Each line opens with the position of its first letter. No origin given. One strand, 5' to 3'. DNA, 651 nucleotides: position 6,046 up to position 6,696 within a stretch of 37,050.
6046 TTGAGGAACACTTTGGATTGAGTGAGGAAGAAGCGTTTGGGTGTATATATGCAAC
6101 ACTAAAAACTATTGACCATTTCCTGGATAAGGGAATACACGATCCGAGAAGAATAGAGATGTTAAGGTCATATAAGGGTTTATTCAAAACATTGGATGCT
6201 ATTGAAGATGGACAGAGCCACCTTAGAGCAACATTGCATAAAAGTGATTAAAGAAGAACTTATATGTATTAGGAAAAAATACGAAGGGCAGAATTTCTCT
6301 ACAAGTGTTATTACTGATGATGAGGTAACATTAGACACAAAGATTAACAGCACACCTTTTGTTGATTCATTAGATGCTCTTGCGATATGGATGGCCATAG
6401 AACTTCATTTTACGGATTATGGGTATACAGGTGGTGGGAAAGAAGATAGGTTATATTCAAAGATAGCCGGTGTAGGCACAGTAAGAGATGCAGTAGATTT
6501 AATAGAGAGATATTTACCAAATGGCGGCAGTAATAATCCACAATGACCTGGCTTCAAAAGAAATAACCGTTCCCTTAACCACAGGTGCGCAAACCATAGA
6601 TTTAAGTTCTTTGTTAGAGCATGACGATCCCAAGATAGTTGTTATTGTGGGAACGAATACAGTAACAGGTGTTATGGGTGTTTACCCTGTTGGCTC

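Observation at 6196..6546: Acyl/peptidyl carrier protein-like gene in a phage morphogenesis region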

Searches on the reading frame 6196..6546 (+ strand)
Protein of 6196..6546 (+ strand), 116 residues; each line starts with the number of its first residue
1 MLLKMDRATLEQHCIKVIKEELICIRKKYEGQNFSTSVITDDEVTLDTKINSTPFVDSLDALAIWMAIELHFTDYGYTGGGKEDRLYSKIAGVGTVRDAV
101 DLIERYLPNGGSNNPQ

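Call 4: search_protein_families(library=pfam, proteins=[window:6196-6543:+], max_evalue=10)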
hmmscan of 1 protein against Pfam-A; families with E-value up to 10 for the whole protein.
window:6196-6543:+ (116 aa): 1 family
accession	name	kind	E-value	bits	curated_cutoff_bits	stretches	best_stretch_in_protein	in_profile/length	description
PF17055.10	VMR2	-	0.11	12.6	27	1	3-52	80-129/235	Viral matrix protein M2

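Call 5: search_protein_families(library=phrogs, proteins=[window:6196-6543:+], max_evalue=10)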
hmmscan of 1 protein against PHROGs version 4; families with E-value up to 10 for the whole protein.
window:6196-6543:+ (116 aa): 3 families
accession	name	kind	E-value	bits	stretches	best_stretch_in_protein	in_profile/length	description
phrog_5934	-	moron, auxiliary metabolic gene and host takeover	0.01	17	1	41-72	31-62/93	acyl carrier protein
phrog_27242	-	unknown function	0.21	13.1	1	8-55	26-72/98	-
phrog_36241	-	unknown function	0.21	12.7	1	86-107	74-95/111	-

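Call 6: search_solved_structures(query=window:6196-6543:+, max_evalue=10, show_alignments=3)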
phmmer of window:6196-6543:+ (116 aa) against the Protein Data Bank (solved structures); distinct sequences matched with E-value up to 10: 3.
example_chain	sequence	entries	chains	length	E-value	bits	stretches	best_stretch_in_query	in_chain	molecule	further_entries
1o20_A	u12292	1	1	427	0.49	13.8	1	26-84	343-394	Gamma-glutamyl phosphate reductase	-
3mgx_A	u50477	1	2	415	0.65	13.4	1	15-49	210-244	Putative P450 monooxygenase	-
2inr_A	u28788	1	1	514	7.4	10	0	2-36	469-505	DNA topoisomerase 4 subunit A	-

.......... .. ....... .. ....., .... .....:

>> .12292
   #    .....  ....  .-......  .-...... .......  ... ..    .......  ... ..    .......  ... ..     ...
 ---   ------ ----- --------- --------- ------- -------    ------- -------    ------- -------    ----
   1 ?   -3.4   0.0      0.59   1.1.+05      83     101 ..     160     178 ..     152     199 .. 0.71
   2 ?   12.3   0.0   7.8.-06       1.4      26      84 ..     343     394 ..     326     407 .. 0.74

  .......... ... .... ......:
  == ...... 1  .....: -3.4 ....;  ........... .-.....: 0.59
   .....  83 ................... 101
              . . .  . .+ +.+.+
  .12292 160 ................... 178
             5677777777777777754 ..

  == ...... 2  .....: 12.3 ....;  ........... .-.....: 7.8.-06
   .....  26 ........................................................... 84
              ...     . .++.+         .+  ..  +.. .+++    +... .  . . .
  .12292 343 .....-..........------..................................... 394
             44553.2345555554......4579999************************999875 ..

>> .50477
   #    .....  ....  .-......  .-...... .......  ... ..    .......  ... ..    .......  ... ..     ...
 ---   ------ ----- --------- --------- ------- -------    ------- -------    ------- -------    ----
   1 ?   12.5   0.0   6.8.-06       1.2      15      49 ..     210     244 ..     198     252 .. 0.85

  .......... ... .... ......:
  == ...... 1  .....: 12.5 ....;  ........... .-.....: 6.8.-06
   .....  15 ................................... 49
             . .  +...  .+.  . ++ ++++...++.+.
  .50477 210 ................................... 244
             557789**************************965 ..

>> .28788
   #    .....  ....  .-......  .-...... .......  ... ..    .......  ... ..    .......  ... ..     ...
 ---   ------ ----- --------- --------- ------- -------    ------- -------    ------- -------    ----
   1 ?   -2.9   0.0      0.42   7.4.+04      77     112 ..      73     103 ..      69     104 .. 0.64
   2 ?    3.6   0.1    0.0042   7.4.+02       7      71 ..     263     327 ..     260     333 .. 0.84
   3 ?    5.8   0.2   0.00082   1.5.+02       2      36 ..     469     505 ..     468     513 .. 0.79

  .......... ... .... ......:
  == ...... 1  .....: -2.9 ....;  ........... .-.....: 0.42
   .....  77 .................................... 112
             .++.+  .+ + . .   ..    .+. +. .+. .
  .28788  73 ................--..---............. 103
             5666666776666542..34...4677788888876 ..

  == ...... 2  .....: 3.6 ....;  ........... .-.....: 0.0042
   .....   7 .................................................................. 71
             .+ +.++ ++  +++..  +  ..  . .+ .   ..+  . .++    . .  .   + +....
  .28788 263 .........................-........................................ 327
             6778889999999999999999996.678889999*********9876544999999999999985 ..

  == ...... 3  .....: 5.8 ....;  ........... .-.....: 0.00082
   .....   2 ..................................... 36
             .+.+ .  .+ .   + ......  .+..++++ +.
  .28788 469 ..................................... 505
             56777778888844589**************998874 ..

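Call 8: find_homologous_proteins(query=window:6196-6543:+, max_evalue=0.01)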
Query window:6196-6543:+ (116 aa): 1 proteins with E <= 0.01 among 6 candidates.
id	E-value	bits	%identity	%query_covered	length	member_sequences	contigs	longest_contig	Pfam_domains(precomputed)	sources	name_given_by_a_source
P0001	3.4e-71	254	100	100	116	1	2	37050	-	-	-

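Call 13: predict_structure(protein=window:6196-6543:+)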
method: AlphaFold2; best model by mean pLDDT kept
length: 116 residues; sequences in the alignment: 1
mean_pLDDT: 50.9   pTM: 0.42
mean pLDDT of the five models: 50.9, 50.2, 47.6, 44.8, 40.4
residues with pLDDT >= 90: 0; 70-90: 0; 50-70: 64; < 50: 52
segments of 3 or more residues with pLDDT < 50: 1-3, 34-50, 76-95, 107-116
pLDDT, mean of each block of 10 residues (from residue 1): 54 66 65 50 46 52 57 49 37 47 50 32
secondary structure, 60 per line:
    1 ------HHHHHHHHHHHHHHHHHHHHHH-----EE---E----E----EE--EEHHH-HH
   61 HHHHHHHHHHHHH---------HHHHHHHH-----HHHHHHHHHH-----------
elements in order: H7-28 H59-73 H83-90 H96-105

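Call 15: search_protein_representatives(protein=window:6196-6543:+)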
Query: 116 residues. Proteins with E-value up to 0.001 (for the whole library): 2; up to 1e-10: 1; up to 1e-30: 1. The best 2 are listed.
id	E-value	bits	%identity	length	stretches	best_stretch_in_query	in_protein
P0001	1.1e-71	254.3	100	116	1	1-116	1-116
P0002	3.1e-08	49.9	53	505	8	79-114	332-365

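Call 20: fold_search(model_id=the predicted structure, library=pdb)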
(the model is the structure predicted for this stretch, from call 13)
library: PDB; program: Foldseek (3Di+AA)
matches with E <= 10: 14; with E <= 0.001: 0
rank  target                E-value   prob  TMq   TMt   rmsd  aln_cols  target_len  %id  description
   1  8k91_A                2.4e+00  0.06  0.27  0.07  16.3       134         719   11  CryoEM structure of LonC S582A hepatmer with Lysozyme (released 2024-08-07)
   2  2mxz_MODEL_1_A        2.5e+00  0.05  0.24  0.21  13.9        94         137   14  Bacteriophage T5 l-alanoyl-d-glutamate peptidase comlpex with Zn2+ (Endo T5-ZN2+) (released 2015-02-11)
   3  9qks_C                4.4e+00  0.03  0.26  0.17  10.8       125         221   12  B subtilis Type VIIb Core Unit (T7bCU) + DUF (released 2025-11-26)
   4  7lmx_A                4.7e+00  0.07  0.25  0.33   4.4        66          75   12  A HIGHLY SPECIFIC INHIBITOR OF INTEGRIN ALPHA-V BETA-6 WITH A DISULFIDE (released 2022-08-10)
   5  1qf6_A                5.6e+00  0.06  0.26  0.07   5.8        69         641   12  STRUCTURE OF E. COLI THREONYL-TRNA SYNTHETASE COMPLEXED WITH ITS COGNATE TRNA (released 1999-05-06)
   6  8xls_2                6.4e+00  0.02  0.22  0.18  14.8       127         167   11  PSI-FCPI of the diatom Thalassiosira pseudonana CCMP1335 (released 2024-10-30)
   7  7ylo_A                7.6e+00  0.07  0.22  0.09   4.4        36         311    8  Conversion of indole-3-acetic acid into indole-3-aldehyde in bacteria Metabolic network of tryptophan around the indol (released 2023-07-05)
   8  5knd_G                8.1e+00  0.01  0.20  0.14  15.4       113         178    9  Crystal structure of the Pi-bound V1 complex (released 2016-11-02)
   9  8zo9_5                8.6e+00  0.01  0.19  0.15  15.4       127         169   13  Structure of the wild-type PSI-9VCPI supercomplex in Nannochloropsis oceanica (released 2025-12-03)
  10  8jw0_O                8.6e+00  0.01  0.20  0.16  16.0       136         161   17  PSI-AcpPCI supercomplex from Amphidinium carterae (released 2024-02-28)
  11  4ni9_A                9.2e+00  0.02  0.24  0.20  14.3       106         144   14  Crystal structure of human interleukin 6 in complex with a modified nucleotide aptamer (SOMAMER SL1025), FORM 2 (released 2014-01-22)
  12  7blz_3                9.2e+00  0.01  0.20  0.14  13.9        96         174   14  Red alga C.merolae Photosystem I (released 2022-03-02)
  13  7lmx_B                9.7e+00  0.03  0.25  0.35   7.1        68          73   16  A HIGHLY SPECIFIC INHIBITOR OF INTEGRIN ALPHA-V BETA-6 WITH A DISULFIDE (released 2022-08-10)
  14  2z3r_C                9.7e+00  0.02  0.21  0.21  13.2       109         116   11  Crystal structure of the IL-15/IL-15Ra complex (released 2007-09-04)

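Call 22: search_dna_similar(query=window:6196-6543:+, collection=phages, mode=protein, max_evalue=10, max_rows=30)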
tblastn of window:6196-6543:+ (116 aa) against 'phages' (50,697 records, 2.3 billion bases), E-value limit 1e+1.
Records with a match: 26; places in all: 26; records where one place covers at least 80% of the query: 0.
Best place of each record, by identity: <60% 26.
By first word of the organism name: Vibrio 14; Aeromonas 5; Thalassomonas 2; Shewanella 2; Stenotrophomonas 2; Pelagibacter 1.
By host as written in the record: Vibrio crassostreae 10; Thalassomonas loyana LMG 22536 2; Shewanella inventionis KX27 2; Vibrio tasmaniensis 2; Aeromonas sp. 2; Aeromonas salmonicida 2; Stenotrophomonas maltophilia 2; Vibrio alginolyticus 1; and 3 more.
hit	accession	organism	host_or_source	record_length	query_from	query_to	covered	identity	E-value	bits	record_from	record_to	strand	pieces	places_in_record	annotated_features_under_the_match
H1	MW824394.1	Vibrio phage 41E34.2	Vibrio crassostreae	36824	31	99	59%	29.6%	2e+0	33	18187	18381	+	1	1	putative methyltransferase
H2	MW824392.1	Vibrio phage 34E29.1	Vibrio crassostreae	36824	31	99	59%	29.6%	2e+0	33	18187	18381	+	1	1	hypothetical protein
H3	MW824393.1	Vibrio phage 36E38.1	Vibrio crassostreae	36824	31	99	59%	29.6%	2e+0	33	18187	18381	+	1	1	hypothetical protein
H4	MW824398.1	Vibrio phage 44E38.1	Vibrio crassostreae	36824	31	99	59%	29.6%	2e+0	33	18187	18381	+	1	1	N-6 adenine-specific DNA methylase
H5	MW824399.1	Vibrio phage 44E38.2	Vibrio crassostreae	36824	31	99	59%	29.6%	2e+0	33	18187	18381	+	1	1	hypothetical protein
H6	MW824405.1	Vibrio phage 75E35.1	Vibrio crassostreae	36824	31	99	59%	29.6%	2e+0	33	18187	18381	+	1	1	hypothetical protein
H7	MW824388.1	Vibrio phage 24E30.2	Vibrio crassostreae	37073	31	99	59%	29.6%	2e+0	33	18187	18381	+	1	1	hypothetical protein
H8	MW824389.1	Vibrio phage 24E35.2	Vibrio crassostreae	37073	31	99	59%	29.6%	2e+0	33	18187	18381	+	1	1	hypothetical protein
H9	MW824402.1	Vibrio phage 64E30.1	Vibrio crassostreae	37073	31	99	59%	29.6%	2e+0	33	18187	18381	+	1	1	hypothetical protein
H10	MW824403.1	Vibrio phage 66E30.1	Vibrio crassostreae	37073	31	99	59%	29.6%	2e+0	33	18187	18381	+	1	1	N-6 adenine-specific DNA methylase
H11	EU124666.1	Thalassomonas phage BA3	Thalassomonas loyana LMG 22536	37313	48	104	49%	33.3%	5e+0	32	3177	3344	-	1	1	hypothetical protein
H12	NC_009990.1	Thalassomonas phage BA3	Thalassomonas loyana LMG 22536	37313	48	104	49%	33.3%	5e+0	32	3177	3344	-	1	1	hypothetical protein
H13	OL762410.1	Vibrio phage vB_ValP_FGH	Vibrio alginolyticus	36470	48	101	47%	32.7%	9e+0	31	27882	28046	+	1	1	hypothetical protein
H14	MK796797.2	Shewanella phage X14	Shewanella inventionis KX27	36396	31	86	48%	29.3%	5e+0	32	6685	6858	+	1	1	DNA methylase subunit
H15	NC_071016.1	Shewanella phage X14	Shewanella inventionis KX27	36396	31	86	48%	29.3%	5e+0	32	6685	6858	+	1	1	DNA methylase subunit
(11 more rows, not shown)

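Call 24: find_encoding_contigs(protein=window:6196-6546:+, flank=3000, max_places=6)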
Protein window:6196-6546:+ (116 aa): no gene with exactly this product is on record in the collection.

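Call 25: search_protein_families(library=ncbifam, proteins=[window:6196-6543:+], max_evalue=10)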
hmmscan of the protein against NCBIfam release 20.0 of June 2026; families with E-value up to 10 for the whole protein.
window:6196-6543:+ (116 aa): 3 families
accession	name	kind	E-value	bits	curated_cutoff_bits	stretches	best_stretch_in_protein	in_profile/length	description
NF002148.0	PRK00982.1-2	subfamily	0.014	15.3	71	1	40-104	20-75/79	acyl carrier protein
TIGR00517.1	acyl_carrier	equivalog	0.023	14.6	70.45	1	39-72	18-51/77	acyl carrier protein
NF010586.0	PRK13979.1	equivalog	0.035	11.9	1475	1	11-44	472-504/957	DNA topoisomerase IV subunit A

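Call 45: search_protein_families(library=pfam, proteins=[P0002], max_evalue=0.1)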
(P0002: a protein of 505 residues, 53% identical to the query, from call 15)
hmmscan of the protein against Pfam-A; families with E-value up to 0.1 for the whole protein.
P0002 (505 aa): 4 families
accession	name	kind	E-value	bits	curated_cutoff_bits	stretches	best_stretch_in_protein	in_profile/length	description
PF04282.18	DUF438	-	0.00034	20.9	25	0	205-251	5-50/67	Family of unknown function (DUF438)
PF20995.3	Tla3_C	-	0.014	15.8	24.8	0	252-287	74-109/136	Type VI lipase adapter protein Tla3, C-terminal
PF00466.25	Ribosomal_L10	-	0.02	15.4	22.8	0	392-420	20-48/100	Ribosomal protein L10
PF00872.24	Transposase_mut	-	0.062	12.6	21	0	343-390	113-159/379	Transposase, Mutator family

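Call 48: find_related_loci(query=window:6196-6543:+, collection=metagenome_contigs, flank=10000)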
Query window:6196-6543:+ (116 aa) in metagenome_contigs; peptide patterns used: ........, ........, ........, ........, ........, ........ (x = any residue, [..] = any of these).
569 stretches matched a pattern, but none encodes a relative of the query by tblastn (E <= 1e-3).

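Call 65: fold_search(model_id=the predicted structure, library=viral)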
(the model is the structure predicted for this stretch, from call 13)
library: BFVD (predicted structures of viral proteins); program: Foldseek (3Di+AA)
matches with E <= 10: 82; with E <= 0.001: 0
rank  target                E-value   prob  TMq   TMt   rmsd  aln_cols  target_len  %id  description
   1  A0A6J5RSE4            1.9e+00  0.06  0.24  0.16  13.1        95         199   16  Uncharacterized protein (Fragment) [uncultured Caudovirales phage]
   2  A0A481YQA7            2.0e+00  0.11  0.26  0.19   3.8        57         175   14  Uncharacterized protein [Pithovirus LCDPAC02]
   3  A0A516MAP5            2.1e+00  0.08  0.30  0.21  14.6       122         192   12  (no name in the UniProt tables at hand)
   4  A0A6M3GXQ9            2.7e+00  0.12  0.33  0.36   6.0        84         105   13  P1 (Fragment) [Fijivirus sp.]
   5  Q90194                2.7e+00  0.03  0.25  0.06  14.9       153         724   13  L5 protein [Agaricus bisporus virus 1]
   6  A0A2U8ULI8            2.8e+00  0.06  0.24  0.37  13.9        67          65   18  (no name in the UniProt tables at hand)
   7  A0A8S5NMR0            3.0e+00  0.06  0.28  0.34  11.0       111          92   21  Uncharacterized protein [Myoviridae sp. ctSGm32]
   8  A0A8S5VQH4            3.2e+00  0.15  0.29  0.32   2.7        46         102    4  (no name in the UniProt tables at hand)
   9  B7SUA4                3.4e+00  0.02  0.19  0.09  15.6       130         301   11  (no name in the UniProt tables at hand)
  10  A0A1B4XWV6            3.6e+00  0.07  0.22  0.27   7.6        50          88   20  Uncharacterized protein [Tenacibaculum phage pT24]
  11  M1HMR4                3.6e+00  0.04  0.26  0.20  14.7       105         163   13  (no name in the UniProt tables at hand)
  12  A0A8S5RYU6            3.6e+00  0.02  0.23  0.22  13.0       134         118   12  Uncharacterized protein [Myoviridae sp. ctNQV2]
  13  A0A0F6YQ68            3.6e+00  0.02  0.16  0.15  11.4       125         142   14  Uncharacterized protein [Mycobacterium phage FlagStaff]
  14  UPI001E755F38         3.9e+00  0.11  0.27  0.34   3.0        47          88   17  (no name look-up for this kind of identifier)
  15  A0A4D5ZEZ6            3.9e+00  0.03  0.21  0.23  13.1        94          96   11  Uncharacterized protein [Burkholderia phage BcepSaruman]
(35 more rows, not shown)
